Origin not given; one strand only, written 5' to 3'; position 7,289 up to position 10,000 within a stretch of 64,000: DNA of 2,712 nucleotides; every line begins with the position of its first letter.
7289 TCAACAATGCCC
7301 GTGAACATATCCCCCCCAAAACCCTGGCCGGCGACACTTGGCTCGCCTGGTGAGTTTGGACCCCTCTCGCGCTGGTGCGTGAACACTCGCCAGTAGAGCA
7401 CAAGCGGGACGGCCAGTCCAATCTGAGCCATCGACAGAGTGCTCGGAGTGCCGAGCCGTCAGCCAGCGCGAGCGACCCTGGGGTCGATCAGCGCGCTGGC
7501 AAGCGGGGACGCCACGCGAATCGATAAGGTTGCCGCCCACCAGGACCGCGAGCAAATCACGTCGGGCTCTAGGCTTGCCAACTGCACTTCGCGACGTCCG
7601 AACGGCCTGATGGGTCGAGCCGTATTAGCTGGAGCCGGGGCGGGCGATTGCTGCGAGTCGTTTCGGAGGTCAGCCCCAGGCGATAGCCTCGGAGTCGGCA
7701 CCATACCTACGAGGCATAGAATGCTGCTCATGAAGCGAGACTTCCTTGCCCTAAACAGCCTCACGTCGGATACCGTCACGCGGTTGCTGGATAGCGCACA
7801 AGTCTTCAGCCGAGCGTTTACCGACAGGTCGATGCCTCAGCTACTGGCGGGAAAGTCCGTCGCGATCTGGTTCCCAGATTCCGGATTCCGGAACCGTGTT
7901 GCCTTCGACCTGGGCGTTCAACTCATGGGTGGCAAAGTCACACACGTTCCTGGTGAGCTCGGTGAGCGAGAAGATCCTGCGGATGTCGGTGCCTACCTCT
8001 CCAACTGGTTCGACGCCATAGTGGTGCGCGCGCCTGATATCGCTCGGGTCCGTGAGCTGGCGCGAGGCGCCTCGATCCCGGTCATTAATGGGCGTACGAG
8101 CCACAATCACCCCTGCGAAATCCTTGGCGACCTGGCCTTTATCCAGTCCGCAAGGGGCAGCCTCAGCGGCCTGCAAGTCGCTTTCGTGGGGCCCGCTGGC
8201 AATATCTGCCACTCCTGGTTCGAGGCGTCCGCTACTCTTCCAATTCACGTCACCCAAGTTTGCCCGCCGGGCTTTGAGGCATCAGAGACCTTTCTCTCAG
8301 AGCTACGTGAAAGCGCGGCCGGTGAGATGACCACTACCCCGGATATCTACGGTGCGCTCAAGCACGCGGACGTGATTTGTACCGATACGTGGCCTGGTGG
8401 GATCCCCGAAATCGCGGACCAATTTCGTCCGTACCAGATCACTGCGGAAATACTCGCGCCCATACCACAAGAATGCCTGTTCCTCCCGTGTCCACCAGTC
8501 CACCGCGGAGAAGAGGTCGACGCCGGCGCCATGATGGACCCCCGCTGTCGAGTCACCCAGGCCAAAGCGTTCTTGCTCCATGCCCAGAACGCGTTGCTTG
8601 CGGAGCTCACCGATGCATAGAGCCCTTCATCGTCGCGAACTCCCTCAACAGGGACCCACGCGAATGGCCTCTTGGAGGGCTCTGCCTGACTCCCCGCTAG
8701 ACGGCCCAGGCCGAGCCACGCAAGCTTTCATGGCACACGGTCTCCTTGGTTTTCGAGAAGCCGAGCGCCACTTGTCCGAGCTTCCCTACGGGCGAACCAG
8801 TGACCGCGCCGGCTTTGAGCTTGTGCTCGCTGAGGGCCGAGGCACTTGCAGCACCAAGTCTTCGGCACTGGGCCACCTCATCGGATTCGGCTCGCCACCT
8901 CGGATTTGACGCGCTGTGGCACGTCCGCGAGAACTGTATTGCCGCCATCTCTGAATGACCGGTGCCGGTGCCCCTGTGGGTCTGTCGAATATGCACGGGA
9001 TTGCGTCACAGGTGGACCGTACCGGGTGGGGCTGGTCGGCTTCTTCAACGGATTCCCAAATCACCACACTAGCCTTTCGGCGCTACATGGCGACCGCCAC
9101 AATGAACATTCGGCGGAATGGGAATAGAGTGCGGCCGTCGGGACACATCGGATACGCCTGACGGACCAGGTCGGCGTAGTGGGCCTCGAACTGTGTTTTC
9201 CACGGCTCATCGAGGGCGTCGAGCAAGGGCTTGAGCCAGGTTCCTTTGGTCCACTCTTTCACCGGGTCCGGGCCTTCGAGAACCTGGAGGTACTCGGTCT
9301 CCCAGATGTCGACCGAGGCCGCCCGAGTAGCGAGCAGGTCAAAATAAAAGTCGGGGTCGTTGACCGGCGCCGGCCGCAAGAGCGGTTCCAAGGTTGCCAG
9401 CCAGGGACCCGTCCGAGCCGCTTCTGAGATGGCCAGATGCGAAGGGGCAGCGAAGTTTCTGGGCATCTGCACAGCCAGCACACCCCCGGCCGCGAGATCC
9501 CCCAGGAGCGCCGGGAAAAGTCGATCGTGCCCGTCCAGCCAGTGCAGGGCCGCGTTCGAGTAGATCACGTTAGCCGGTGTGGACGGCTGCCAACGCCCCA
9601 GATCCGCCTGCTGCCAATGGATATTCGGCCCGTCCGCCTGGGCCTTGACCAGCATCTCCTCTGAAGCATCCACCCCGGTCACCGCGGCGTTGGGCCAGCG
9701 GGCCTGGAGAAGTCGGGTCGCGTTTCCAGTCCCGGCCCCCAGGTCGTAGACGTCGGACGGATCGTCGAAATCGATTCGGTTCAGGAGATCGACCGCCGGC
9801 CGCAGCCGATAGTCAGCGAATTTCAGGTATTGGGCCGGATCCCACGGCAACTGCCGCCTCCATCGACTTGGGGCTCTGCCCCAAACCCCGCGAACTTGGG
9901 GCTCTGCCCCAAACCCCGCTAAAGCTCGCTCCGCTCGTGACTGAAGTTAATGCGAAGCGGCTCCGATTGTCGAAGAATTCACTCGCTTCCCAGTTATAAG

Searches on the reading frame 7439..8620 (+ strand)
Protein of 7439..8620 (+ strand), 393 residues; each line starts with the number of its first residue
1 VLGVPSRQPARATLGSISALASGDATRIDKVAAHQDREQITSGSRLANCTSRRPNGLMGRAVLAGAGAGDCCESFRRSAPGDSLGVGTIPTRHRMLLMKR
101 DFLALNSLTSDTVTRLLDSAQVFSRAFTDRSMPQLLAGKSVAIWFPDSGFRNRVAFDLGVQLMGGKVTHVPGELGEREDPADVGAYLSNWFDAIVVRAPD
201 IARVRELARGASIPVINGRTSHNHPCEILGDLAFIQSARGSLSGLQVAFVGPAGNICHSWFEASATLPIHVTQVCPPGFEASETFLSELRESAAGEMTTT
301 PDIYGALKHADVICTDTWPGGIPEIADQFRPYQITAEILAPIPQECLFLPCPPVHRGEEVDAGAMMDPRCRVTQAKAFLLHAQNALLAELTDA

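Call 68: search_protein_families(library=pfam, max_evalue=0.00001, proteins=[window:7439-8620:+])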
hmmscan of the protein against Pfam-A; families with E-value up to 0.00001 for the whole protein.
window:7439-8620:+ (393 aa): 2 families
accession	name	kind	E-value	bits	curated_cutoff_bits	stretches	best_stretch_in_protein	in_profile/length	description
PF02729.26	OTCace_N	-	5e-28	98.5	29.9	1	100-236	1-147/148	Aspartate/ornithine carbamoyltransferase, carbamoyl-P binding domain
PF00185.30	OTCace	-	4.1e-27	95.6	29.4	1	244-388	2-155/157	Aspartate/ornithine carbamoyltransferase, Asp/Orn binding domain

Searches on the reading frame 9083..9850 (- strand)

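Call 68: search_protein_families(library=pfam, max_evalue=0.00001, proteins=[window:9083-9850:-])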
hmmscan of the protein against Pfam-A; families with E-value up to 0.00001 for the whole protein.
window:9083-9850:- (255 aa): 5 families
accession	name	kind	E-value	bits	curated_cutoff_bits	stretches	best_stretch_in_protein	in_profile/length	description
PF13649.12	Methyltransf_25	-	1.3e-13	51.9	27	1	34-114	1-88/97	Methyltransferase domain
PF13489.12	Methyltransf_23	-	6.9e-11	42.6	27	1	11-133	4-122/164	Methyltransferase domain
PF08241.18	Methyltransf_11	-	1.3e-09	39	21.2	1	36-126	2-94/95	Methyltransferase domain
PF08242.18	Methyltransf_12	-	1.4e-09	39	30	1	36-125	2-98/98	Methyltransferase domain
PF13847.12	Methyltransf_31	-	2.7e-06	27.6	27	1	33-128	6-110/145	Methyltransferase domain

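Call 90: search_protein_families(library=ncbifam, max_evalue=0.001, proteins=[window:9083-9850:-])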
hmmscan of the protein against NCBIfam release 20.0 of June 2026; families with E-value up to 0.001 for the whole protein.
window:9083-9850:- (255 aa): 9 families
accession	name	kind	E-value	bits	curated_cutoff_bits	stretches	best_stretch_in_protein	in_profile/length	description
NF002463.0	PRK01683.1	equivalog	1.3e-79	267.5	297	1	2-253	3-255/258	trans-aconitate 2-methyltransferase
NF010703.0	PRK14103.1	equivalog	3.1e-78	262.7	320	1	3-252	2-251/256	trans-aconitate 2-methyltransferase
TIGR02072.1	BioC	equivalog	2.8e-18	66.6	184.95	1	20-127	21-132/244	malonyl-ACP O-methyltransferase BioC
NF007610.0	PRK10258.1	equivalog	7.6e-07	28.7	342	1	6-126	18-137/251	malonyl-ACP O-methyltransferase BioC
NF045667.1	MTase_DVU1556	equivalog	3.8e-06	26.5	155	1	22-84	14-75/213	DVU_1556 family methyltransferase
NF043040.1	corrin_prot_MT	hypoth_equivalog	2.3e-05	24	180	1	32-73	43-82/216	corrinoid protein-associated methyltransferase CpaM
TIGR01934.1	MenG_MenH_UbiE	subfamily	7.8e-05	22.1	158.35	1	26-82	35-95/223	ubiquinone/menaquinone biosynthesis methyltransferase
NF001244.0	PRK00216.1-5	equivalog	0.00011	21.6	216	1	29-82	47-107/236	bifunctional demethylmenaquinone methyltransferase/2-methoxy-6-polyprenyl-1,4-benzoquinol methylase UbiE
TIGR03534.1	RF_mod_PrmC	equivalog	0.00029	20.4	199.1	1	24-99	82-163/253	peptide chain release factor N(5)-glutamine methyltransferase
